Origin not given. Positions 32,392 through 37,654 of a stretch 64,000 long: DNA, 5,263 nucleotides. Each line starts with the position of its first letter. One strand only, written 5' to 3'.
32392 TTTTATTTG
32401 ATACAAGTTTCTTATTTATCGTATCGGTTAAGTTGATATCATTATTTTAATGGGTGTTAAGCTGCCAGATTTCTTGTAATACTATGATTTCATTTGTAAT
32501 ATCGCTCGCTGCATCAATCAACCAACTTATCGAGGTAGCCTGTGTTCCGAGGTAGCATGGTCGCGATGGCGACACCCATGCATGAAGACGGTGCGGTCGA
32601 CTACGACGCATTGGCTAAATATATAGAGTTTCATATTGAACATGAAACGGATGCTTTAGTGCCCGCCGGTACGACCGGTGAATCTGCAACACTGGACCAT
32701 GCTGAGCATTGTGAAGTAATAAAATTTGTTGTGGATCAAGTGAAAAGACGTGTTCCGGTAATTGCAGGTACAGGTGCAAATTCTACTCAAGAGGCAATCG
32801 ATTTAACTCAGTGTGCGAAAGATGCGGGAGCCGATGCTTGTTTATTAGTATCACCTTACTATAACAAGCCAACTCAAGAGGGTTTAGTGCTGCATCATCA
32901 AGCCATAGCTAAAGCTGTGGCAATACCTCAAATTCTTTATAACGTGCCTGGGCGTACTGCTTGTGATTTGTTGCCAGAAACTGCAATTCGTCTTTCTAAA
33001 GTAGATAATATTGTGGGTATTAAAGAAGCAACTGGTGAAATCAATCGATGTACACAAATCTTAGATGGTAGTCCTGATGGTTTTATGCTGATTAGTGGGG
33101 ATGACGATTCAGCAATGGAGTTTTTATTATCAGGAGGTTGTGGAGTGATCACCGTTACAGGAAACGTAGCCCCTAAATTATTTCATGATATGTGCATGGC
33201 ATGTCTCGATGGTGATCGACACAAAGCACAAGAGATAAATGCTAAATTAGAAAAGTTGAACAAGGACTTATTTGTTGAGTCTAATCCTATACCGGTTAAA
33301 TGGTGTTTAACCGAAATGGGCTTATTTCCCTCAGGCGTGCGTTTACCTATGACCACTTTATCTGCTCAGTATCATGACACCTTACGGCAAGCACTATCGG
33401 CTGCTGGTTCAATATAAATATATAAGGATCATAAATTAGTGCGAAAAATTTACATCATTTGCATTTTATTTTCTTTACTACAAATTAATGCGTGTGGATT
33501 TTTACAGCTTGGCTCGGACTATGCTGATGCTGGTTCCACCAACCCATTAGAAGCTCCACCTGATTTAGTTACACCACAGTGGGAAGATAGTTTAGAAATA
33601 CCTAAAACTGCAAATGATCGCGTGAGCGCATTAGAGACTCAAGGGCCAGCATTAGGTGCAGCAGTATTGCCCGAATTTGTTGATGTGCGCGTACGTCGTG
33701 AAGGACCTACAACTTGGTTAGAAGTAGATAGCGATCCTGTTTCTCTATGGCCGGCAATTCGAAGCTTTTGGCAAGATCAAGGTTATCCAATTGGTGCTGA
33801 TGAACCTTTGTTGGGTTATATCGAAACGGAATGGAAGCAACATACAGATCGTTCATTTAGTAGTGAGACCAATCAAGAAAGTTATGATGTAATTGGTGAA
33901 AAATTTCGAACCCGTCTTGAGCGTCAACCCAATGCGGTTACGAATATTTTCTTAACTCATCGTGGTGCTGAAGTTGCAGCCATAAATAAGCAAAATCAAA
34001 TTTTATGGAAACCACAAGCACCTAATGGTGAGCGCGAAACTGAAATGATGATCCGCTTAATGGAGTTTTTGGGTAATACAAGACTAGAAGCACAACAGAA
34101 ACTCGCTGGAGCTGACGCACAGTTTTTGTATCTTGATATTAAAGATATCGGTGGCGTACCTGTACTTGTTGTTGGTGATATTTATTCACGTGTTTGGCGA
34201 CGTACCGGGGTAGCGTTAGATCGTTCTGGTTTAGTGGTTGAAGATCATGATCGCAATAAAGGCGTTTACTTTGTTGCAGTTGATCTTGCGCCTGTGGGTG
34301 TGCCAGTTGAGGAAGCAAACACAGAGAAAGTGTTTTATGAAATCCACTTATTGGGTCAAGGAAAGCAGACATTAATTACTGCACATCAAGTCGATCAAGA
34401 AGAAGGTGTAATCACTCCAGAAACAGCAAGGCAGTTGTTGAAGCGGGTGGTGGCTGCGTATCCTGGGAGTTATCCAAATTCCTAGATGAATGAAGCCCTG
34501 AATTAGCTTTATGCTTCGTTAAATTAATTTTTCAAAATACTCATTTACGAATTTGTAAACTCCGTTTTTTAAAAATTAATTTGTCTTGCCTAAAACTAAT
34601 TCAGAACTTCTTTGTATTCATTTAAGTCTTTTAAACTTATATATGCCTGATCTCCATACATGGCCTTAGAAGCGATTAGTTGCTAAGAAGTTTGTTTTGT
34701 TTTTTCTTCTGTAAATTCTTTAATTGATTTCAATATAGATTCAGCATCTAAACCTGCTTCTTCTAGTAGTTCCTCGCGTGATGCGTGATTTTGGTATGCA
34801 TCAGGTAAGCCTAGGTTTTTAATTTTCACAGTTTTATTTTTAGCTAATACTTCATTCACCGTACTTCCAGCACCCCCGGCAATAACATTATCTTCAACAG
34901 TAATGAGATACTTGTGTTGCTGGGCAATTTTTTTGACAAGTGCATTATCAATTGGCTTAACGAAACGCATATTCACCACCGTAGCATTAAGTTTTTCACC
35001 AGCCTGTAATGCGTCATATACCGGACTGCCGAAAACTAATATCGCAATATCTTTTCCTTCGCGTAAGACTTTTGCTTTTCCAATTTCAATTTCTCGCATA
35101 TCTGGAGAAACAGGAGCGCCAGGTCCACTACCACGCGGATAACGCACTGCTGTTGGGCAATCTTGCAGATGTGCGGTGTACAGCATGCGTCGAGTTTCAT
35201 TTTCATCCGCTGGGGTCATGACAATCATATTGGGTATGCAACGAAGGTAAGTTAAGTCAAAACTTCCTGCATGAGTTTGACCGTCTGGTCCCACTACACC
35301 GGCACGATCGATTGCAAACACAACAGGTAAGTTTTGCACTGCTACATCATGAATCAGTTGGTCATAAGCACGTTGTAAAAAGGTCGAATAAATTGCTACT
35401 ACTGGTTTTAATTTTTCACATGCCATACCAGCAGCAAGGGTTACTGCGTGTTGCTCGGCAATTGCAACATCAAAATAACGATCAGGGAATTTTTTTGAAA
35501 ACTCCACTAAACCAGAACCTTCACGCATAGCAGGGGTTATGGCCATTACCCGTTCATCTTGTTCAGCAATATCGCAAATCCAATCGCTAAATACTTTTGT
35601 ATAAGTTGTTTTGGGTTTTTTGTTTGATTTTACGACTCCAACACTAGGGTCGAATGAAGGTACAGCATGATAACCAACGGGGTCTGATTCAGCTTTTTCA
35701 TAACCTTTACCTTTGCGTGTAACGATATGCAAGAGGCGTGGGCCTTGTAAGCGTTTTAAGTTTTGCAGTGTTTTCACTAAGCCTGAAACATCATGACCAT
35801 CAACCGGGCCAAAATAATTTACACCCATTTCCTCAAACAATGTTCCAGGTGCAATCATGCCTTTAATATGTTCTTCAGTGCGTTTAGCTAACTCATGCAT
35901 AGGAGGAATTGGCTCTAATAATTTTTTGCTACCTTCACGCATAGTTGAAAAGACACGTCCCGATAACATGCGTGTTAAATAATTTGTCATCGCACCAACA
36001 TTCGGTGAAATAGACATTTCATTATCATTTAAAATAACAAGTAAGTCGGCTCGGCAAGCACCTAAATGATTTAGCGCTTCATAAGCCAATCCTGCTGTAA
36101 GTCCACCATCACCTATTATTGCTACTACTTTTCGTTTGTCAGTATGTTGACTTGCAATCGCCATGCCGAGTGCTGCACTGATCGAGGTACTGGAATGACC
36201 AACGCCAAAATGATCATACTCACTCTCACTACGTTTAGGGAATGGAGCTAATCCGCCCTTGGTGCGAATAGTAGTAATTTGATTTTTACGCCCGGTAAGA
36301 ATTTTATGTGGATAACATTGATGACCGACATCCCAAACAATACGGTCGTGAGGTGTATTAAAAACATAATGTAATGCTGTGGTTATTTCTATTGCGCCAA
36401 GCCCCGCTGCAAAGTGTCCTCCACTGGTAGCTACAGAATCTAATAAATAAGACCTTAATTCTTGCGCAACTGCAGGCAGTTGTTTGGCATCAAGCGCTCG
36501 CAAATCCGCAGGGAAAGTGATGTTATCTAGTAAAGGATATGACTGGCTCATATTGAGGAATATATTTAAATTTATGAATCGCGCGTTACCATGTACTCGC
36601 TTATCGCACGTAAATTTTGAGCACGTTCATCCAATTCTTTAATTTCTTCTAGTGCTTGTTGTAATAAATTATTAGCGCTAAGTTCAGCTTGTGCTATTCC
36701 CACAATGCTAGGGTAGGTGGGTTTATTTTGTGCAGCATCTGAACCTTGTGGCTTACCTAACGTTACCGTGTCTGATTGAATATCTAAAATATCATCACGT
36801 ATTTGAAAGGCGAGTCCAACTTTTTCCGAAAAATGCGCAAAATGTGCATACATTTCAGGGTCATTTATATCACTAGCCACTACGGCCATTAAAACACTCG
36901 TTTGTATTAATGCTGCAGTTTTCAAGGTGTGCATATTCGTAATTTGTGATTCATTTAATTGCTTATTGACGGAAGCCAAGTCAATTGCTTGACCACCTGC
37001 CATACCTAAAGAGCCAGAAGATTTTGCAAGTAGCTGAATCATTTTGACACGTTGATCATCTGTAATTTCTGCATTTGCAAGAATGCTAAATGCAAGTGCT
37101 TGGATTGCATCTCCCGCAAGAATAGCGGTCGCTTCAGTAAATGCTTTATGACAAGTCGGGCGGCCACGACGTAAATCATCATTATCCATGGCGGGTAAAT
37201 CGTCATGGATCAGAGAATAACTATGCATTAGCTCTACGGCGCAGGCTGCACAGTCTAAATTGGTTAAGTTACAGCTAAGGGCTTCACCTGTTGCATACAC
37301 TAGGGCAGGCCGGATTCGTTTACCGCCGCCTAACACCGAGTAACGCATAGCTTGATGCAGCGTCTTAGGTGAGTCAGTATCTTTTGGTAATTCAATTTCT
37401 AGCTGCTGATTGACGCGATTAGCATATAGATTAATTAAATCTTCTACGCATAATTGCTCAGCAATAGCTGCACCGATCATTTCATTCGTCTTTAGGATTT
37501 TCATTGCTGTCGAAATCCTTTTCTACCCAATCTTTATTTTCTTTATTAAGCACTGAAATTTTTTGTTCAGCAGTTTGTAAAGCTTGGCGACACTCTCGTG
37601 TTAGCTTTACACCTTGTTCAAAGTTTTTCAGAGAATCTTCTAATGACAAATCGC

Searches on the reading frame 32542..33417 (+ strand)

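Call 86: search_protein_families(library=pfam, proteins=[window:32542-33417:+], max_evalue=1e-8)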
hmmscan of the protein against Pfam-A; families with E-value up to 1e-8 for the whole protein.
window:32542-33417:+ (291 aa): 1 family
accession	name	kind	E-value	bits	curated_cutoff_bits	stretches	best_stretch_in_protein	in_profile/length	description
PF00701.28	DHDPS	-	4e-99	331.5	22.1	1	2-287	2-288/289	Dihydrodipicolinate synthetase family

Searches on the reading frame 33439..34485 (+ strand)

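Call 86: search_protein_families(library=pfam, proteins=[window:33439-34485:+], max_evalue=1e-8)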
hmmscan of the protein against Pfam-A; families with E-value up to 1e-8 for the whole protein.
window:33439-34485:+ (348 aa): 1 family
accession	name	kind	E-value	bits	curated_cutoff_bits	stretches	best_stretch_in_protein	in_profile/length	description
PF06804.17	Lipoprotein_18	-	5.4e-34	118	25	1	27-339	1-321/323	NlpB/DapX lipoprotein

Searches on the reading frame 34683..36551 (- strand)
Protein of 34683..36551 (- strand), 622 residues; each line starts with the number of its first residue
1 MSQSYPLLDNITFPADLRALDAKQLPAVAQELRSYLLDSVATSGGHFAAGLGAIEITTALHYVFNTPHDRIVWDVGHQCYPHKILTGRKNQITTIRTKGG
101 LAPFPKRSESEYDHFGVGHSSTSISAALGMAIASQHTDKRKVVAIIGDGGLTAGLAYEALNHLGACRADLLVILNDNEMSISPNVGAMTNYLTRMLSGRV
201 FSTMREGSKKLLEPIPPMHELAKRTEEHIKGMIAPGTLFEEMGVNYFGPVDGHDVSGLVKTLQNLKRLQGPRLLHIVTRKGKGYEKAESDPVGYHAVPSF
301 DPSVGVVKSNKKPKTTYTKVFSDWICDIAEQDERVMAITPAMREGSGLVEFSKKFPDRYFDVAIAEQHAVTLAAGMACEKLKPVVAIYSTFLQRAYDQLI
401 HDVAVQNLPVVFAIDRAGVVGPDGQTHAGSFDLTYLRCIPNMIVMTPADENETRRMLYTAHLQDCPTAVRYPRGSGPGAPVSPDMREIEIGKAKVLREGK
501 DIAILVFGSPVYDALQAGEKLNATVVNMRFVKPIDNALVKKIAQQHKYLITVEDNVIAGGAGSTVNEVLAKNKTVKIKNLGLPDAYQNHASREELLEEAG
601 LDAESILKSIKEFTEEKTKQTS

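Call 86: search_protein_families(library=pfam, proteins=[window:34683-36551:-], max_evalue=1e-8)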
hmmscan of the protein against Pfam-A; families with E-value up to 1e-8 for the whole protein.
window:34683-36551:- (622 aa): 3 families
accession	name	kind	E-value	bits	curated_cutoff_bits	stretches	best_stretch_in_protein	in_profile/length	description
PF13292.11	DXP_synthase_N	-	1.6e-119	398.7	21.2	1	8-278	1-274/274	1-deoxy-D-xylulose-5-phosphate synthase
PF02779.29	Transket_pyr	-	1.5e-47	161.9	27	1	315-475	3-171/174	Transketolase, pyrimidine binding domain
PF02780.25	Transketolase_C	-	3.8e-30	104.8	25.9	1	491-606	1-124/124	Transketolase, C-terminal domain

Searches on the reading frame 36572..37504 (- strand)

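Call 86: search_protein_families(library=pfam, proteins=[window:36572-37504:-], max_evalue=1e-8)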
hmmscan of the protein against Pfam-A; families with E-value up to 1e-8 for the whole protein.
window:36572-37504:- (310 aa): 1 family
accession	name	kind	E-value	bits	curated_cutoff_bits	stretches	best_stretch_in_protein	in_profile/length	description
PF00348.22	polyprenyl_synt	-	1.1e-61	208.6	27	1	47-295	2-244/251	Polyprenyl synthetase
